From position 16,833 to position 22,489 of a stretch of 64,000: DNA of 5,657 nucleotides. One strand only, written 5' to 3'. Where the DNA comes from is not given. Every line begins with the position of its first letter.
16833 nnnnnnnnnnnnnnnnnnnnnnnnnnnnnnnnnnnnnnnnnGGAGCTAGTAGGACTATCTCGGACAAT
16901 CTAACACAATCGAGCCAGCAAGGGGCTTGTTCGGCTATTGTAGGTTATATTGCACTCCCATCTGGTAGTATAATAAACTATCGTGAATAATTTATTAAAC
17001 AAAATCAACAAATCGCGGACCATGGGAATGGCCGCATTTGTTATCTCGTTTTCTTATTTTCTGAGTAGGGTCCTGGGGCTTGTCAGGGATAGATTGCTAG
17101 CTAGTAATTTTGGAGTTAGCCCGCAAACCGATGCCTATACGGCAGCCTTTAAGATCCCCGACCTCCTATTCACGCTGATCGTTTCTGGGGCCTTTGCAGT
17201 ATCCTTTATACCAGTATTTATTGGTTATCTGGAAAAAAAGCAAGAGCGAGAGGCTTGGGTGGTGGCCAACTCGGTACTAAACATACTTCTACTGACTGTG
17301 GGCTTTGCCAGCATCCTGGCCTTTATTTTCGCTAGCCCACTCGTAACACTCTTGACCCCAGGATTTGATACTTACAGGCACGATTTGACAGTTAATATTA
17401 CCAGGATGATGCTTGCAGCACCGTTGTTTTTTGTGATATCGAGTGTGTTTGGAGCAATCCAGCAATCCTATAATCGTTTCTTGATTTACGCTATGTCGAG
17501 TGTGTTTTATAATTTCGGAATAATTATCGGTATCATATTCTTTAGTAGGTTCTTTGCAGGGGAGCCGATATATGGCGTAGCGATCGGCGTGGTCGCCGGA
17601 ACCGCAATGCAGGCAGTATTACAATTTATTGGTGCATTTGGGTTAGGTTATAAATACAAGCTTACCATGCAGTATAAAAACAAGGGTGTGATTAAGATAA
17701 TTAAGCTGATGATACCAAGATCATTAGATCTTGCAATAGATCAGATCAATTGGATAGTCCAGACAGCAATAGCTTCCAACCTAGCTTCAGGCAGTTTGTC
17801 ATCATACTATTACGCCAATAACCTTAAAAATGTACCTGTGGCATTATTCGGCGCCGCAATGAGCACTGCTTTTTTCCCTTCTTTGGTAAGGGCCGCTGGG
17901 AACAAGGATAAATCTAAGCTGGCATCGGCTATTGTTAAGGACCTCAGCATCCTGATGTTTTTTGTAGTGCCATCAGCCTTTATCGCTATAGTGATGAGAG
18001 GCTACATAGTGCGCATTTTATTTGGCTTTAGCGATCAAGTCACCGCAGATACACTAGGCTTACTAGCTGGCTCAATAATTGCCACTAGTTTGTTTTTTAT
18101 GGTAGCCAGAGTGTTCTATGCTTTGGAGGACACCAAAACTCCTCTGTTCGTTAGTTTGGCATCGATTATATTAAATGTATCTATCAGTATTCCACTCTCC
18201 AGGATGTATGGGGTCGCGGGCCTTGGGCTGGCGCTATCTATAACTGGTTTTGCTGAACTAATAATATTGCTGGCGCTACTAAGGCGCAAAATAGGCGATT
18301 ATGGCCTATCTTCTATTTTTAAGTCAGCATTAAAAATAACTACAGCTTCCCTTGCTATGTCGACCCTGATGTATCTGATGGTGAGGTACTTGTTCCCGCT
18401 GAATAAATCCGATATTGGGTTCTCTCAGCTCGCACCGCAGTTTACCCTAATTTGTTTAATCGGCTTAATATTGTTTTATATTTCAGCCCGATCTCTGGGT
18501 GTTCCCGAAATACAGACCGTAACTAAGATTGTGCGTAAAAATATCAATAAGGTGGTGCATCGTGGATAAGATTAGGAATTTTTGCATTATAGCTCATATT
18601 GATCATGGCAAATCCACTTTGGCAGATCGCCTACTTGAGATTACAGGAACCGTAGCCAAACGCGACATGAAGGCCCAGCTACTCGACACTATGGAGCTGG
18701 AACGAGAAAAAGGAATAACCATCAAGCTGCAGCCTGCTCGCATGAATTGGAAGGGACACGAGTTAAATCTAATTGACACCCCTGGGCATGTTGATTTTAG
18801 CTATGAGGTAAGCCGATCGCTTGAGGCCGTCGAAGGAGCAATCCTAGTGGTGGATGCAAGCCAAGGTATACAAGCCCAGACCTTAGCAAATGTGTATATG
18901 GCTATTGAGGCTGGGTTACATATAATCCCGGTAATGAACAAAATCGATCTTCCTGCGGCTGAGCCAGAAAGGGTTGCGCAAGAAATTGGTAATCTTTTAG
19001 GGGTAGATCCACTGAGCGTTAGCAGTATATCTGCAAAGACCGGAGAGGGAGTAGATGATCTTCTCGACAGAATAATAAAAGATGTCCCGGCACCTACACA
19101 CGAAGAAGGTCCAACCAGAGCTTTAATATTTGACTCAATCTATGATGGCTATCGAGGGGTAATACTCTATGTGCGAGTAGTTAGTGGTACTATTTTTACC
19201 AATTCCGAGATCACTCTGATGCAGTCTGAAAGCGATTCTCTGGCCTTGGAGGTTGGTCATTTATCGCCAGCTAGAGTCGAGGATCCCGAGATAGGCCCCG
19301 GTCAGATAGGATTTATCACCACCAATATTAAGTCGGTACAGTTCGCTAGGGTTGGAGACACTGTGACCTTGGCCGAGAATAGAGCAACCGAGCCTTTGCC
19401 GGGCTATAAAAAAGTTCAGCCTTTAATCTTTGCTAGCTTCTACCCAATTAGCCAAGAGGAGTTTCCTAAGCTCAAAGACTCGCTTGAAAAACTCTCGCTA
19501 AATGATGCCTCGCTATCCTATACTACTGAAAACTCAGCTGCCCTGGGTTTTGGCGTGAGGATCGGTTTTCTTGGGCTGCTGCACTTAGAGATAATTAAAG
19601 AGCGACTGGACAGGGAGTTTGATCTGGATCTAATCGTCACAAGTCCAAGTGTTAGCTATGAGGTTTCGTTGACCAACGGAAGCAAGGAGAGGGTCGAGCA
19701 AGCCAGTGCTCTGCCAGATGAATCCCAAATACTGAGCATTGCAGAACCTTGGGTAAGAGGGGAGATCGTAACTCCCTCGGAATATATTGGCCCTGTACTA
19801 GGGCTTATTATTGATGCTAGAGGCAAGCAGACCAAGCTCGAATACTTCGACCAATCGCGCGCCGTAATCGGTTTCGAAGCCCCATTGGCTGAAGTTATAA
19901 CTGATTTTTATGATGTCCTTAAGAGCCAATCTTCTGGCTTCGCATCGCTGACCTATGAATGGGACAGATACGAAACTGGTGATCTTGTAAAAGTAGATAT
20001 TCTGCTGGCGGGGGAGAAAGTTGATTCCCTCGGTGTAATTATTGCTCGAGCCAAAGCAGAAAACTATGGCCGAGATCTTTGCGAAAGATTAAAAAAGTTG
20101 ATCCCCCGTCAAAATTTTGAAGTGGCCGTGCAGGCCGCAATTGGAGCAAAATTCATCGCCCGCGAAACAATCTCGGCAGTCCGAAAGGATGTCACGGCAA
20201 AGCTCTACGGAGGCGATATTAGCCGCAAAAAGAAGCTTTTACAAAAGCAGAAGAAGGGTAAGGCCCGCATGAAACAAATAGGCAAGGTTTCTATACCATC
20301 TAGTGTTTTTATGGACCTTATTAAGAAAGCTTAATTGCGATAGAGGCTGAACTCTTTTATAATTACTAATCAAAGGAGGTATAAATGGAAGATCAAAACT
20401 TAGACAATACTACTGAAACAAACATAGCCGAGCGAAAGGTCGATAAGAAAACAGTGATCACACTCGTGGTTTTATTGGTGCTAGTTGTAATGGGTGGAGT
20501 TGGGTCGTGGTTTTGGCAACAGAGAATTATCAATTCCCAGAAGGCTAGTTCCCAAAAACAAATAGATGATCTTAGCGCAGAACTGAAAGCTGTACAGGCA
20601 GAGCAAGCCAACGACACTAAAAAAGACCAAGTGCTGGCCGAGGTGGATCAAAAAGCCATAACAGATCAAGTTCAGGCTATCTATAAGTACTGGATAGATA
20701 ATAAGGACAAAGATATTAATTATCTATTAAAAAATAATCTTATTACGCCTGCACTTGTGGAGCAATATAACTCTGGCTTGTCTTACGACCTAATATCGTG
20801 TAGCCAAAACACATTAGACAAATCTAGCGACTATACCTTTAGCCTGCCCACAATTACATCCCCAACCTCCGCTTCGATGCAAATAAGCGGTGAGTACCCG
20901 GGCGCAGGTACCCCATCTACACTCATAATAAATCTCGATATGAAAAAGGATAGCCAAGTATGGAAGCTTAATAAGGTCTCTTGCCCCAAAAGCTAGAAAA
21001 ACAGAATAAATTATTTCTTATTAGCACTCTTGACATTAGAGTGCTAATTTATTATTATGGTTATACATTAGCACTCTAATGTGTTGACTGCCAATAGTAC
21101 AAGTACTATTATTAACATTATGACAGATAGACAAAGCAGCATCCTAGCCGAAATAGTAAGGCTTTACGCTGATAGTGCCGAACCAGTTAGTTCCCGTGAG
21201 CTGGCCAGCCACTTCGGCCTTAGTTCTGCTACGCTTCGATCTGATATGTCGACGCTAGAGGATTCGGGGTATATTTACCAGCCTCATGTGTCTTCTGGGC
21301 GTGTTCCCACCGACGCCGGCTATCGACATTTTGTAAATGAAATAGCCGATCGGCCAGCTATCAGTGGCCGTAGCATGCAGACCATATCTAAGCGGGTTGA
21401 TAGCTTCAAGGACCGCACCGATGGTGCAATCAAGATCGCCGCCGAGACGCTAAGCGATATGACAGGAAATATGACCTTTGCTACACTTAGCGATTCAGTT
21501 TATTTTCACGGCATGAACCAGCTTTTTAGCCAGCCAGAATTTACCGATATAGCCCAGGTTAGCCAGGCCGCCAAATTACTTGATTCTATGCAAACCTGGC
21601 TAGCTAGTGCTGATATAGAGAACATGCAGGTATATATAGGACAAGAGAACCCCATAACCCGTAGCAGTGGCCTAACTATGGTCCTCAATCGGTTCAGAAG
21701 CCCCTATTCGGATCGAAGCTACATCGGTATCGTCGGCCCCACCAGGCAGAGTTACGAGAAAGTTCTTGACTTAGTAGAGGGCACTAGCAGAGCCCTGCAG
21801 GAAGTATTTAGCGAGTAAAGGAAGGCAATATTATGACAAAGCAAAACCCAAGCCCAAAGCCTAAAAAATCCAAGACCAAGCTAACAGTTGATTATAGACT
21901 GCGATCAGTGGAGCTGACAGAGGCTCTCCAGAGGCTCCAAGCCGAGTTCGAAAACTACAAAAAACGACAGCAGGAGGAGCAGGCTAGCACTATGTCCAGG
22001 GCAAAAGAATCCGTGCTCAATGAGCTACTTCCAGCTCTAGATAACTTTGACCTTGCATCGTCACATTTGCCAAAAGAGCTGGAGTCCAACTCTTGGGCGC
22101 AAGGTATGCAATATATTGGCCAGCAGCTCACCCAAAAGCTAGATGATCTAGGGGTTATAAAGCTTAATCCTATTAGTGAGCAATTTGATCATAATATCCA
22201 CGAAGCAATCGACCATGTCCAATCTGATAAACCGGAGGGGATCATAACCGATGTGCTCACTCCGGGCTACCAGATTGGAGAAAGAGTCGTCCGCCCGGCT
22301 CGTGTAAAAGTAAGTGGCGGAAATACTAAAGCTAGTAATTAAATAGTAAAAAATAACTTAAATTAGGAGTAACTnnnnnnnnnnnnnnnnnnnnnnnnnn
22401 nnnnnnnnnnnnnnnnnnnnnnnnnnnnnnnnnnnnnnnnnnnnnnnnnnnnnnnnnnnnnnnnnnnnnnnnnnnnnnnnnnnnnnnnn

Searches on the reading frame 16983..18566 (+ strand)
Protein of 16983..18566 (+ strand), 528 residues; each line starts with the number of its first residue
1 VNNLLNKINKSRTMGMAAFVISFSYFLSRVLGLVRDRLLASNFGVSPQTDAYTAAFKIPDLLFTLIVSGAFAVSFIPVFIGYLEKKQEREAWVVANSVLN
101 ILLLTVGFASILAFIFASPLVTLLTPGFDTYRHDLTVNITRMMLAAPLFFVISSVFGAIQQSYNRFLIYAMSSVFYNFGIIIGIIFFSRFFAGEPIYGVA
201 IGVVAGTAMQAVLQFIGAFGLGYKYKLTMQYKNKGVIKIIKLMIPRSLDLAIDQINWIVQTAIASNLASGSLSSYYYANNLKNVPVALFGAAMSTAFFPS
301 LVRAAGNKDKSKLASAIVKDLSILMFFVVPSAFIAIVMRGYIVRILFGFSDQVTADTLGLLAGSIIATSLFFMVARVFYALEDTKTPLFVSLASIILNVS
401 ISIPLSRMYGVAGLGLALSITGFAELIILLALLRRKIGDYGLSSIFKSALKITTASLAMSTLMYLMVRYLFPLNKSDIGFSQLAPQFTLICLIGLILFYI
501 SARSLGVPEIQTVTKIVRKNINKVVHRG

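Call 40: search_protein_families(library=pfam, proteins=[window:16983-18566:+], max_evalue=0.001)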
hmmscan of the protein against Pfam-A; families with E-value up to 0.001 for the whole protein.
window:16983-18566:+ (528 aa): 3 families
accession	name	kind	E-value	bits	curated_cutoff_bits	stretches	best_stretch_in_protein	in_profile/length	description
PF03023.19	MurJ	-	6.9e-83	279.2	27.4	1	40-467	2-433/451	Lipid II flippase MurJ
PF01554.23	MatE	-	2e-08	34.5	24.9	1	259-401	15-158/161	MatE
PF13440.11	Polysacc_synt_3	-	4.7e-07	29.8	23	1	101-348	52-285/293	Polysaccharide biosynthesis protein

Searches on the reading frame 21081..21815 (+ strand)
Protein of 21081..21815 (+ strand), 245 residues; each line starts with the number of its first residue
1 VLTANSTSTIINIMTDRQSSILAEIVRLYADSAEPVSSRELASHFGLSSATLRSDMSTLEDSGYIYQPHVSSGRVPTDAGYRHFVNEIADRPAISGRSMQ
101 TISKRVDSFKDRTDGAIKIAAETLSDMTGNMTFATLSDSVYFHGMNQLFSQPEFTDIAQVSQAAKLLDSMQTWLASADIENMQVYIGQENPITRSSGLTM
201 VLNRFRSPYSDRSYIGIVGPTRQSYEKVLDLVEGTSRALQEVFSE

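Call 40: search_protein_families(library=pfam, proteins=[window:21081-21815:+], max_evalue=0.001)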
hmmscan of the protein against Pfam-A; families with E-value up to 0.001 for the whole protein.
window:21081-21815:+ (245 aa): 5 families
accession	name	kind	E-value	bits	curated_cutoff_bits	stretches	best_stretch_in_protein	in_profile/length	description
PF01628.27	HrcA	-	3.7e-19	70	22.2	1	93-228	81-214/215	HrcA protein C terminal domain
PF08279.18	HTH_11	-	1.7e-06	28.2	25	1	24-64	4-44/55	HTH domain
PF03444.21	HrcA_DNA-bdg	-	5.6e-05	23.2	21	1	14-83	2-72/79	Winged helix-turn-helix transcription repressor, HrcA DNA-binding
PF09339.16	HTH_IclR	-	0.00016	21.8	22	1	24-67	7-50/52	IclR helix-turn-helix domain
PF01726.22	LexA_DNA_bind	-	0.00025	21.2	23.7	1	14-65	4-56/65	LexA DNA binding domain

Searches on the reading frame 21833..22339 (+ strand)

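Call 40: search_protein_families(library=pfam, proteins=[window:21833-22339:+], max_evalue=0.001)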
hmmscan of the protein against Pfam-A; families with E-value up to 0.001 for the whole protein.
window:21833-22339:+ (169 aa): 1 family
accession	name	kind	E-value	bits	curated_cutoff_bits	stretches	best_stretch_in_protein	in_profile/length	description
PF01025.24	GrpE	-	1.2e-39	136.1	25.8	1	22-161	28-164/165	GrpE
